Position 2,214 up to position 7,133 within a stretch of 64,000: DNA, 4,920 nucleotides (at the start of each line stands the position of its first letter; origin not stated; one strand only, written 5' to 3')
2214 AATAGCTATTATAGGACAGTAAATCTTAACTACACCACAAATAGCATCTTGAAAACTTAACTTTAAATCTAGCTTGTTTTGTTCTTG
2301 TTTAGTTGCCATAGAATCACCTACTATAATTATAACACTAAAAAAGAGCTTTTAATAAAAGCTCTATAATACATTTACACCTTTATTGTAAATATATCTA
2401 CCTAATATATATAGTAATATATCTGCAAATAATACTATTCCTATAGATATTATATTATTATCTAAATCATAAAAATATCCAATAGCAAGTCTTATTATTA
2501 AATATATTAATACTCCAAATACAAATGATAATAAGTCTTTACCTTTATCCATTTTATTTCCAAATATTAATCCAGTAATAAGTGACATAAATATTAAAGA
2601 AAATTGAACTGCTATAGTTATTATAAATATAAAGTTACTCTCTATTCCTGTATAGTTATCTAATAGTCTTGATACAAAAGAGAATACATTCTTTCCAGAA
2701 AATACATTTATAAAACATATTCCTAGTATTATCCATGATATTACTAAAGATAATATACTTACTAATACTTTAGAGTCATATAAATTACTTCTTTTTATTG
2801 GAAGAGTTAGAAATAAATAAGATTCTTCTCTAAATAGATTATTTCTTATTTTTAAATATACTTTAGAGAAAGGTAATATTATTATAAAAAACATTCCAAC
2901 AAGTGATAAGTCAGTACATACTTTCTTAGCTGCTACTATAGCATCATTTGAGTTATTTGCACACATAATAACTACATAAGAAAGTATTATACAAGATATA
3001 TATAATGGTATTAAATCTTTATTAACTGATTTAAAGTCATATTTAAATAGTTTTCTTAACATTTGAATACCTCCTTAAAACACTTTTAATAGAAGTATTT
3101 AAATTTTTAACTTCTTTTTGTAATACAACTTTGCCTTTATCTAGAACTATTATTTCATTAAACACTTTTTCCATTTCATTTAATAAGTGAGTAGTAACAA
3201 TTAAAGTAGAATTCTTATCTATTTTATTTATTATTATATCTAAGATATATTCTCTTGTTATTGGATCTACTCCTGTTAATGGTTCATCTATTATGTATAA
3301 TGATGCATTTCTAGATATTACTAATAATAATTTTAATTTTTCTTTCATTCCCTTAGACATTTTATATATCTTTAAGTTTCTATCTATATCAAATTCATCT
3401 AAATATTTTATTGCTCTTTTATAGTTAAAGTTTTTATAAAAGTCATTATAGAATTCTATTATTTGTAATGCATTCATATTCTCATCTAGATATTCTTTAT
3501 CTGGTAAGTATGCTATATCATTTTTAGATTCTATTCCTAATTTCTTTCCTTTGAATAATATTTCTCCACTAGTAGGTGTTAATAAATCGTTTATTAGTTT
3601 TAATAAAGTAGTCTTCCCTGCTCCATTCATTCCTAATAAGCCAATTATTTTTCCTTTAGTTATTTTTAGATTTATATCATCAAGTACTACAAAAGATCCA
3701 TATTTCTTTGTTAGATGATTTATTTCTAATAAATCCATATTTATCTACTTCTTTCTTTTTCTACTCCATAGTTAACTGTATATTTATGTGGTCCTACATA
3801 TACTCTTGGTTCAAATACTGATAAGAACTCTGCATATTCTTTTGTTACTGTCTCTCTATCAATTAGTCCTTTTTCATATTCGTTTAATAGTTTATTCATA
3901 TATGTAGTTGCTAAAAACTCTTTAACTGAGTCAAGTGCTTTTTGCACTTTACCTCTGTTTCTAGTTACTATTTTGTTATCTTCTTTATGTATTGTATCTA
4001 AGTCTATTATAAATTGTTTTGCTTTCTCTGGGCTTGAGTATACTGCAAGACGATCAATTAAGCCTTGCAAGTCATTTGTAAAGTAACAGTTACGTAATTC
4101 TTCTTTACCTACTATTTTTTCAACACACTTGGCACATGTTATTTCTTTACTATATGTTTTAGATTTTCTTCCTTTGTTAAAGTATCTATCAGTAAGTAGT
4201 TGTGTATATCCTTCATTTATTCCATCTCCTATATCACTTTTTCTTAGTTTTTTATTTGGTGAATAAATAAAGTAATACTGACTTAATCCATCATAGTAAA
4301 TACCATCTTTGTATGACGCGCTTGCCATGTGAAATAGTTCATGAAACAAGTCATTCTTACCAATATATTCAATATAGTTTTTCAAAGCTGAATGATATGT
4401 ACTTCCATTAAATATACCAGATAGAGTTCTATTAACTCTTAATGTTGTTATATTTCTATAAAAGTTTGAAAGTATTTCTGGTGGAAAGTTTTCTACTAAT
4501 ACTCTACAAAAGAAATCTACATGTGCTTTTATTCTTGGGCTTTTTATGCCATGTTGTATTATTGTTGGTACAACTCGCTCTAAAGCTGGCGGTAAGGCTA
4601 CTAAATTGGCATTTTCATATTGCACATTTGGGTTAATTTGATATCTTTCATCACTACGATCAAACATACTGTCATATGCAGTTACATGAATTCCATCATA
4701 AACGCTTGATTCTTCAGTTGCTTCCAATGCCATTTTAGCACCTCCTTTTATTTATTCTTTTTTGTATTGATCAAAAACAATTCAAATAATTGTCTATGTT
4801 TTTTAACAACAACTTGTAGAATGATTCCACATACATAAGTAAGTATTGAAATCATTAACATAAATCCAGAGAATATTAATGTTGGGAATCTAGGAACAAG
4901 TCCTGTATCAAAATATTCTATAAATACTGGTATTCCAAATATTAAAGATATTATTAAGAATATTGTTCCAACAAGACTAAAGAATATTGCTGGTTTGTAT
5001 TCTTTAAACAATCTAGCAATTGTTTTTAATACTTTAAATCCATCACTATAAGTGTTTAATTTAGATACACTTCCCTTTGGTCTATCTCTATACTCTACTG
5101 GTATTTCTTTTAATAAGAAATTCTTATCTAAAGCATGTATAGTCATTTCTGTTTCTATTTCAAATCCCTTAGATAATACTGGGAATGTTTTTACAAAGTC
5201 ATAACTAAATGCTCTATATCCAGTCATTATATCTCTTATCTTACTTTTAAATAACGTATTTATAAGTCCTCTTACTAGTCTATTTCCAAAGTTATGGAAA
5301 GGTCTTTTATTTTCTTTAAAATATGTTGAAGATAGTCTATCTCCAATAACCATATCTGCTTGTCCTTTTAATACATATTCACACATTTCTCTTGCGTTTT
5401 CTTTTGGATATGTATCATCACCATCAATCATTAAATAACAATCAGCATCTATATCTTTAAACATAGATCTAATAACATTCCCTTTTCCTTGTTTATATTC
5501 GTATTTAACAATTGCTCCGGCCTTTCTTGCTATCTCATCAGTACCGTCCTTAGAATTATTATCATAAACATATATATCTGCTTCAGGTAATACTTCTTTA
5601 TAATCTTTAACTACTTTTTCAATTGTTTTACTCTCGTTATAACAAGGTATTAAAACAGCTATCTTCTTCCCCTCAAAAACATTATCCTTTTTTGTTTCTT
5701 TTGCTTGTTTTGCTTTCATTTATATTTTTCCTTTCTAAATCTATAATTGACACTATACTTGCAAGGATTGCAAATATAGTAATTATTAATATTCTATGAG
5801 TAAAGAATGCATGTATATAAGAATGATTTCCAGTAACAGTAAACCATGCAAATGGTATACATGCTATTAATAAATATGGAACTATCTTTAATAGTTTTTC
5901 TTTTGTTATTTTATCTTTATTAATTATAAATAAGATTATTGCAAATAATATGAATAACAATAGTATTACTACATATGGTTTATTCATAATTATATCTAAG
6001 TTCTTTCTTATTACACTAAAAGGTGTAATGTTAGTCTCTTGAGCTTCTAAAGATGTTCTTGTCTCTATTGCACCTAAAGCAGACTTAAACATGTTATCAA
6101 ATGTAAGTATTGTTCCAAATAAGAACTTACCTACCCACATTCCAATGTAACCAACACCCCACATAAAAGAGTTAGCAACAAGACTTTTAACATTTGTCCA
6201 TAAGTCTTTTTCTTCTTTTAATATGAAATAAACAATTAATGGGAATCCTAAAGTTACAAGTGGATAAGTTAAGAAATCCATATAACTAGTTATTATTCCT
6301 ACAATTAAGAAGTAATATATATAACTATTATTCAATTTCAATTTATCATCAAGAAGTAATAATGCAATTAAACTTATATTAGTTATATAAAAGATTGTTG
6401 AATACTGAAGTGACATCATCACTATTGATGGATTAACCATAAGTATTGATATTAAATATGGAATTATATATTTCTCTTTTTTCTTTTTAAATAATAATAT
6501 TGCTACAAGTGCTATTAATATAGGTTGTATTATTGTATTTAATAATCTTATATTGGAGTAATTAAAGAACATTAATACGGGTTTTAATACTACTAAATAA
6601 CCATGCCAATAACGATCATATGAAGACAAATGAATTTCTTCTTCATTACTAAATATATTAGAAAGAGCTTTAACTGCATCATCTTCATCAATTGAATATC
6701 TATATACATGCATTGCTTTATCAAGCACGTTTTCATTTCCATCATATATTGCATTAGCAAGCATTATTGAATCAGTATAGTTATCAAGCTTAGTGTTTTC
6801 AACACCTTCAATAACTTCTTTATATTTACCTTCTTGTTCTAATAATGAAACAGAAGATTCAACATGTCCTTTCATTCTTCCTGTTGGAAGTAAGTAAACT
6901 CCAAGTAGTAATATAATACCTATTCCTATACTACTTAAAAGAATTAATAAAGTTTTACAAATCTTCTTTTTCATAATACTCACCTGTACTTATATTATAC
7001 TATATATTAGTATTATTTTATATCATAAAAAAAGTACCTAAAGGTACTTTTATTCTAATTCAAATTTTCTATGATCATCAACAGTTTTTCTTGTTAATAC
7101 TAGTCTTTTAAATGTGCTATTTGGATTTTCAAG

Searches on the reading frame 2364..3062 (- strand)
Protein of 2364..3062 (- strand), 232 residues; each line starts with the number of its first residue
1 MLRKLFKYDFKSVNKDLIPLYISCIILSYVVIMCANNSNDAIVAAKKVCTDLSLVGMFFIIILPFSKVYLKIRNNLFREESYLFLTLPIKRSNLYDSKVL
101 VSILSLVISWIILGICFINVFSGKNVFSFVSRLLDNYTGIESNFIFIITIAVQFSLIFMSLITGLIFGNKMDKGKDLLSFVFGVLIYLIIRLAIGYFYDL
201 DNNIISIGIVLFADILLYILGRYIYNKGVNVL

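Call 18: search_protein_families(library=pfam, proteins=[window:2364-3062:-], max_evalue=1)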
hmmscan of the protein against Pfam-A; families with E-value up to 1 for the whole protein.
window:2364-3062:- (232 aa): 1 family
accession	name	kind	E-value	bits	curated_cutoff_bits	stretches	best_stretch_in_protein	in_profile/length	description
PF13346.12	ABC2_membrane_5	-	0.0017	18.3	25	1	4-213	1-177/205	ABC-2 family transporter protein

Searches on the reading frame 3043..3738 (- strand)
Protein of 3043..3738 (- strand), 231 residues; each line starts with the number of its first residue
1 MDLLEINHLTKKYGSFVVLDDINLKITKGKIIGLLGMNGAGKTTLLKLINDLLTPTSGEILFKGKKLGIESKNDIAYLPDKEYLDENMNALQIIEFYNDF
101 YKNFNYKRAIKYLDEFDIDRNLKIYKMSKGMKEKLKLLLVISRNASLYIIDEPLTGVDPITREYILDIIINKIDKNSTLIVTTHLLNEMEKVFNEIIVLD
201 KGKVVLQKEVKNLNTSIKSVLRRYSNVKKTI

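Call 18: search_protein_families(library=pfam, proteins=[window:3043-3738:-], max_evalue=1)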
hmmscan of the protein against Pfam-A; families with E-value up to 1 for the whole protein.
window:3043-3738:- (231 aa): 19 families
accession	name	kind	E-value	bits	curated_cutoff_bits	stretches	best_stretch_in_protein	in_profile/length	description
PF00005.33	ABC_tran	-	2e-25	90.4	25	1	19-154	1-136/137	ABC transporter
PF13304.12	AAA_21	-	1.1e-15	59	27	2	51-189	184-303/304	AAA domain, putative AbiEii toxin, Type IV TA system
PF02463.25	SMC_N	-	0.00088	19.2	40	1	119-195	133-207/220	RecF/RecN/SMC N terminal domain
PF13476.12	AAA_23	-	0.0021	19.1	27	1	13-208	7-175/201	AAA domain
PF13238.12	AAA_18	-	0.0034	18.3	29.4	1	32-90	1-62/128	AAA domain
PF13555.12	AAA_29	-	0.0036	17.5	27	1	26-57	19-50/61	P-loop containing region of AAA domain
PF13173.12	AAA_14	-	0.024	15.1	27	1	29-116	2-71/129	AAA domain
PF00931.28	NB-ARC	-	0.029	14.1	23.5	1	29-51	18-40/248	NB-ARC domain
PF19993.5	DO-GTPase2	-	0.036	14.2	27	1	31-54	2-25/226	Double-GTPase 2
PF13207.12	AAA_17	-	0.054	14.2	27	0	35-51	1-18/136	AAA domain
PF13514.12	AAA_27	-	0.068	13.2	22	1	11-53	9-50/206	AAA domain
PF13604.12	AAA_30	-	0.071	13.3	27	1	30-56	19-45/191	AAA domain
PF21521.3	MYO6_lever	-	0.083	13.6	27.3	1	179-224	68-113/141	Myosin VI, lever arm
PF13401.12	AAA_22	-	0.12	13.1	27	1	30-55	6-31/130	AAA domain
PF03193.22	RsgA_GTPase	-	0.12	12.6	30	1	24-53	102-130/174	RsgA GTPase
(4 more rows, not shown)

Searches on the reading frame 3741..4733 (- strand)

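Call 18: search_protein_families(library=pfam, proteins=[window:3741-4733:-], max_evalue=1)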
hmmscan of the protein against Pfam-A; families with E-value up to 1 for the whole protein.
window:3741-4733:- (330 aa): 3 families
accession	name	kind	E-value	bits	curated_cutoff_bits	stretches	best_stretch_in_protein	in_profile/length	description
PF20095.4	DUF6485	-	0.078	13.9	24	1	197-219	22-44/70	Domain of unknown function (DUF6485)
PF08664.15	YcbB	-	0.088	13.4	27.4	1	247-302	61-116/136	YcbB domain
PF02671.26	PAH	-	0.12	12.5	21.3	1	281-304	8-31/45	Paired amphipathic helix repeat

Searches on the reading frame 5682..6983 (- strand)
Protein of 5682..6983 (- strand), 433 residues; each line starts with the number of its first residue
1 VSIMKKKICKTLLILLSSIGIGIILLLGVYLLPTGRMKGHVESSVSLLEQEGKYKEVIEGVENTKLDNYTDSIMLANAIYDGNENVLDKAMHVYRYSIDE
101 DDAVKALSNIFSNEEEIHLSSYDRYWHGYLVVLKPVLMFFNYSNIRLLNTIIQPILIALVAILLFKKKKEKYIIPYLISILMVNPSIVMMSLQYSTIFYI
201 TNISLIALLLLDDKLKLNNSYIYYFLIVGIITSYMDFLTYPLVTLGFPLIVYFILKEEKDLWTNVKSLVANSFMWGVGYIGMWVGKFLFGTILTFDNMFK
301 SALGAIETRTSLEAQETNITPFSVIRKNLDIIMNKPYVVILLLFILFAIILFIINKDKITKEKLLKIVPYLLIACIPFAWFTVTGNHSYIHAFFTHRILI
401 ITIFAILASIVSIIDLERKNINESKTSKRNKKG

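Call 18: search_protein_families(library=pfam, proteins=[window:5682-6983:-], max_evalue=1)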
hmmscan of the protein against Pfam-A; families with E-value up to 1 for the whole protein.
window:5682-6983:- (433 aa): 1 family
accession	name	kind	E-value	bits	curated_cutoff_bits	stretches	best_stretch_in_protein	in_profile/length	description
PF17696.6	ALN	-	0.47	11.1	25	0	330-353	39-62/68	Another-regulin-like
